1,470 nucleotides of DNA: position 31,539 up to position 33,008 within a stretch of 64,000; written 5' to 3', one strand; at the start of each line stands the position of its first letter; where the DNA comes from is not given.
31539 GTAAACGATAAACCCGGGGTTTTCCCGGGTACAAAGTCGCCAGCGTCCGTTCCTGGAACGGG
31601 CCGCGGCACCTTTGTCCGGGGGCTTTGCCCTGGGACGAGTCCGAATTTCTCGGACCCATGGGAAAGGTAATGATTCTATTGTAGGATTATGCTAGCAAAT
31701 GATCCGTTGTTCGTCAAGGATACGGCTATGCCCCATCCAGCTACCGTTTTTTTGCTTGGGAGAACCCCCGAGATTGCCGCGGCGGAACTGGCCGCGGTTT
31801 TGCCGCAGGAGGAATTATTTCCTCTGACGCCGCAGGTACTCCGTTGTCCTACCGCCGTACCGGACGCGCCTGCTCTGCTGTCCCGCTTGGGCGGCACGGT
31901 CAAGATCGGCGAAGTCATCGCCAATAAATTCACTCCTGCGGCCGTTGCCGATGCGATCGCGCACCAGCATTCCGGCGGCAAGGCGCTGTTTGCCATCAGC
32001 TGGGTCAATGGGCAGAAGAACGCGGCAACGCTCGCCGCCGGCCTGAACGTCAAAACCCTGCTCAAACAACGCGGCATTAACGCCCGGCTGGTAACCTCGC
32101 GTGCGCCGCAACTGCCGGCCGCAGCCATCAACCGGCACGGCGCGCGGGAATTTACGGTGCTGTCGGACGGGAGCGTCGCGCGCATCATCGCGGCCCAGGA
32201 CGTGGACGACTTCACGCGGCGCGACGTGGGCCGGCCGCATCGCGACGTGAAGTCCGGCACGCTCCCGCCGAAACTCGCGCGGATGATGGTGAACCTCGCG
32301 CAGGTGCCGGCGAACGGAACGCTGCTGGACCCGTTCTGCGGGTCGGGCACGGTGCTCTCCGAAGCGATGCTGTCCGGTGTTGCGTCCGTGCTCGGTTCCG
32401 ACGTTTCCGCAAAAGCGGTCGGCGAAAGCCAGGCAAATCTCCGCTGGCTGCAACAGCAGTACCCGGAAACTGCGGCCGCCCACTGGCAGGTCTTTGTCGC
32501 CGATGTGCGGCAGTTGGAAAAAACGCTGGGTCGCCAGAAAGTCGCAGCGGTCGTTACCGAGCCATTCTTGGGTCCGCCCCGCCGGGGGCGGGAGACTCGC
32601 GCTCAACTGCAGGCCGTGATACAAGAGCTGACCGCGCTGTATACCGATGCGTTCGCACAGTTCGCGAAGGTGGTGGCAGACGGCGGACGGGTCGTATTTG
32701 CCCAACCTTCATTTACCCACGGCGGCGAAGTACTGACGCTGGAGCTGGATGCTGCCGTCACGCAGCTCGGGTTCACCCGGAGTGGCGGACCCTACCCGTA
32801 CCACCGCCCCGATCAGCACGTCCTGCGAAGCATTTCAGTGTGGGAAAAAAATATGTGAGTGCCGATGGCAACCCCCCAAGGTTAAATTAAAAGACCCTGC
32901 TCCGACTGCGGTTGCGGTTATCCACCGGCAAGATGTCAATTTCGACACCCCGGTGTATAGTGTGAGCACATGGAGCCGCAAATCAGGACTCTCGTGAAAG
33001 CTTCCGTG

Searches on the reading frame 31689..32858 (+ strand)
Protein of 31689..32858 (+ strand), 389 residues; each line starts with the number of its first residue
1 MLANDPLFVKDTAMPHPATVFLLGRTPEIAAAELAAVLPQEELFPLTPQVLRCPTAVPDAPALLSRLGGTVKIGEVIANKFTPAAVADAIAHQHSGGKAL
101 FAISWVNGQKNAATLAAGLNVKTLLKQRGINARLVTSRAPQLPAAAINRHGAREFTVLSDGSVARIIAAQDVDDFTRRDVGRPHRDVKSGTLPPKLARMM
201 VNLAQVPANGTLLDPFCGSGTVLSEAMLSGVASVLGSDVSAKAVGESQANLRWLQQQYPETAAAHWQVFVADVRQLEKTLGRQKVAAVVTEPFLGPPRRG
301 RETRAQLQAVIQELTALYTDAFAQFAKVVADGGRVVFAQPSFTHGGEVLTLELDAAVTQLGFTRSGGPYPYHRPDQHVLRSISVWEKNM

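Call 27: search_protein_families(library=pfam, proteins=[window:31689-32858:+], max_evalue=0.001)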
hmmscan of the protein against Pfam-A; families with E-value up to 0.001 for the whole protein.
window:31689-32858:+ (389 aa): 3 families
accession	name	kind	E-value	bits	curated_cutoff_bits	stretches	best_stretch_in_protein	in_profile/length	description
PF01170.24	UPF0020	-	4.1e-13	49.9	22.3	1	188-338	8-165/197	RMKL-like, methyltransferase domain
PF03602.21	Cons_hypoth95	-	6.7e-06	26.3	24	1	208-321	41-146/182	Conserved hypothetical protein 95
PF01555.25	N6_N4_Mtase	-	8.8e-05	23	26.7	1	191-230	165-203/221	DNA methylase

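Call 42: find_homologous_proteins(query=window:31689-32858:+)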
Query window:31689-32858:+ (389 aa): 731 proteins with E <= 0.001 among 8000 candidates; the best 120 are listed.
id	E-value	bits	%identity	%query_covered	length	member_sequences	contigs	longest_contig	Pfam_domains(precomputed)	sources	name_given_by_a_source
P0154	1.6e-243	825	100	97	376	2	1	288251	PF03602.22,PF01170.25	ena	-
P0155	5.4e-223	758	93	96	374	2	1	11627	PF01170.25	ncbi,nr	ncbi:MAG: RsmD family RNA methyltransferase [bacterium]|nr:RsmD family RNA methyltransferase [bacter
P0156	2.8e-138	479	60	96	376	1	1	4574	PF13847.13,PF03602.22,PF13649.13,PF01170.25,PF08241.19,PF01555.25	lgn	-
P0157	4.5e-131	456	60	95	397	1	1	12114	PF13847.13,PF01170.25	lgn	-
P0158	4.2e-123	429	57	95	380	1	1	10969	PF13847.13,PF13489.13,PF03602.22,PF13649.13,PF01170.25,PF01555.25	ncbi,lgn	-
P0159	2.5e-121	423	54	95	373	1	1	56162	PF13847.13,PF13649.13,PF01170.25,PF08241.19,PF01555.25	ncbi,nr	ncbi:MAG: methyltransferase domain-containing protein [Patescibacteria group bacterium]|nr:methyltra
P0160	3.8e-121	423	61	82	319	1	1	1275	PF13847.13,PF03602.22,PF01170.25,PF01555.25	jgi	jgi:tRNA G10 N-methylase Trm11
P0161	2.9e-120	420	71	69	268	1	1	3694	PF03602.22,PF01170.25,PF01555.25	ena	-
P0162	1.5e-114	401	53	95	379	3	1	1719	PF13847.13,PF03602.22,PF13649.13,PF01170.25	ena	-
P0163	4.5e-114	400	52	95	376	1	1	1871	PF13847.13,PF03602.22,PF01170.25,PF01555.25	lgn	-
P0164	1.2e-106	375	51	95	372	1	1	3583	PF13847.13,PF01170.25,PF01555.25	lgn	-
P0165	6.7e-106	373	51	95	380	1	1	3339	PF13847.13,PF01170.25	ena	-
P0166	1.5e-103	365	49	94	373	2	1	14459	PF01170.25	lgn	-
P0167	2.2e-103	364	50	95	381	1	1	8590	PF13847.13,PF01170.25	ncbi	-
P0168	3.4e-103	364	49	95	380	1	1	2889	PF13847.13,PF01170.25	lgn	-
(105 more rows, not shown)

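Call 43: find_encoding_contigs(protein=P0155, flank=10000, max_places=2)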
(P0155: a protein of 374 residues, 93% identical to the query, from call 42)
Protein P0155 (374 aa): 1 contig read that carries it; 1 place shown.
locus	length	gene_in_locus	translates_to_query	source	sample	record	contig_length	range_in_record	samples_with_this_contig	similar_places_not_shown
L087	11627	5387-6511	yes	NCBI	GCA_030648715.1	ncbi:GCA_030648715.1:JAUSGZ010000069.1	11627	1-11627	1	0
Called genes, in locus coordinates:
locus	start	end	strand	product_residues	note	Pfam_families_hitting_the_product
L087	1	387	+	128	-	PF00154:RecA_N, PF21096:RecA_C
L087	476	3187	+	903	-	-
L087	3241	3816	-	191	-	PF08207:EFP_N, PF01132:EFP, PF09285:Elong-fact-P_C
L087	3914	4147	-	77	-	PF01084:Ribosomal_S18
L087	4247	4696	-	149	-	PF00436:SSB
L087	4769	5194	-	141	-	PF01250:Ribosomal_S6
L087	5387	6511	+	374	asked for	PF01170:UPF0020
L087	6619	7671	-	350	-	PF01926:MMR_HSR1, PF02421:FeoB_N, PF06071:YchF-GTPase_C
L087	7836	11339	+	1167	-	PF17957:Big_7 (faint), PF18884:TSP3_bac (faint), PF19077:Big_13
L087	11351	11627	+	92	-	?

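Call 44: find_encoding_contigs(protein=P0157, flank=10000, max_places=2)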
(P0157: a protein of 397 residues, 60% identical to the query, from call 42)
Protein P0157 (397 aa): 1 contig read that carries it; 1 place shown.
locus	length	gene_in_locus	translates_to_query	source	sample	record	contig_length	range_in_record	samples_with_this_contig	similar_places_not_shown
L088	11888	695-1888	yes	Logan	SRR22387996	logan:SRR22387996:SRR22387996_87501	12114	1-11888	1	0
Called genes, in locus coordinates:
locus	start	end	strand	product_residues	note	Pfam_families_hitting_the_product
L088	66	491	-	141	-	PF01250:Ribosomal_S6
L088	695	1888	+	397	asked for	PF01170:UPF0020, PF13847:Methyltransf_31 (weak)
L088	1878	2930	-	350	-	PF01926:MMR_HSR1, PF02421:FeoB_N, PF06071:YchF-GTPase_C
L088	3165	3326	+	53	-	-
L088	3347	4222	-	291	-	PF00763:THF_DHG_CYH, PF02882:THF_DHG_CYH_C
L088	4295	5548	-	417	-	PF00464:SHMT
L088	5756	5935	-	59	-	-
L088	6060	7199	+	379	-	PF00657:Lipase_GDSL (faint), PF13472:Lipase_GDSL_2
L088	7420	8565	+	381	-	PF04519:Bactofilin (faint)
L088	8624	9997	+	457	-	PF02878:PGM_PMM_I, PF02879:PGM_PMM_II, PF02880:PGM_PMM_III, PF00408:PGM_PMM_IV (weak)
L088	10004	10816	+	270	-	PF01177:Asp_Glu_race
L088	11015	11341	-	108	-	PF13744:HTH_37, PF13560:HTH_31, PF01381:HTH_3, PF13443:HTH_26 (weak)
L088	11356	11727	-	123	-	PF05973:Gp49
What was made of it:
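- On Horizontally acquired genomic island: L088 also has an empty site (call 44).
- L088 (MTase 60% identical) also has MTase next to ychF (call 44). This needs at least two independent precise losses (L087 and L088; calls 43 and 44).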

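Call 45: find_encoding_contigs(protein=P0159, flank=10000, max_places=2)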
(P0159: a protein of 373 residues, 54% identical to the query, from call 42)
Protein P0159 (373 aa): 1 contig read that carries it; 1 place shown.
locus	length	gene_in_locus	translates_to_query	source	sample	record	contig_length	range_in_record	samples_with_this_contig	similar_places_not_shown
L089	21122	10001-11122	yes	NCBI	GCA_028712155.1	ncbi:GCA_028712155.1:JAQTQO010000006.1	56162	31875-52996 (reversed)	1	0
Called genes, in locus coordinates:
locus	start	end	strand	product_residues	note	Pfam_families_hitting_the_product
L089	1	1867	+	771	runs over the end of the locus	PF13491:FtsK_4TM, PF17854:FtsK_alpha, PF01580:FtsK_SpoIIIE, PF09397:FtsK_gamma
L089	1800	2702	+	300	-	PF13413:HTH_25, PF09136:Glucodextran_B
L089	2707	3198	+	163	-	-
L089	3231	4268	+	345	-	PF06745:ATPase (faint), PF00154:RecA_N, PF08423:Rad51, PF27531:MT3502_N (weak), PF21096:RecA_C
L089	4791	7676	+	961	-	PF00041:fn3 (weak), PF16656:Pur_ac_phosph_N, PF00041:fn3 (weak), PF18884:TSP3_bac (faint)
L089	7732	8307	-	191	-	PF08207:EFP_N, PF01132:EFP, PF09285:Elong-fact-P_C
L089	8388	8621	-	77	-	PF01084:Ribosomal_S18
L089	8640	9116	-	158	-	PF00436:SSB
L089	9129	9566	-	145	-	PF01250:Ribosomal_S6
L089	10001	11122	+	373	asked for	PF08241:Methyltransf_11 (faint), PF01555:N6_N4_Mtase (faint), PF01170:UPF0020, PF13649:Methyltransf_25 (faint), PF13847:Methyltransf_31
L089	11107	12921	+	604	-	PF01875:Memo, PF09587:PGA_cap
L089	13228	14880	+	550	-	-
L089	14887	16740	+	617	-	PF10092:DUF2330, PF18884:TSP3_bac (weak)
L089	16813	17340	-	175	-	-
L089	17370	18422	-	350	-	PF01926:MMR_HSR1, PF02421:FeoB_N, PF06071:YchF-GTPase_C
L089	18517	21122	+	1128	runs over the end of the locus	PF17957:Big_7 (faint), PF22352:K319L-like_PKD (weak), PF18884:TSP3_bac (faint), PF19077:Big_13 (weak)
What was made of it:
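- L089 carries four unrelated genes there (call 45), so deletions and insertions both occur at this spot.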
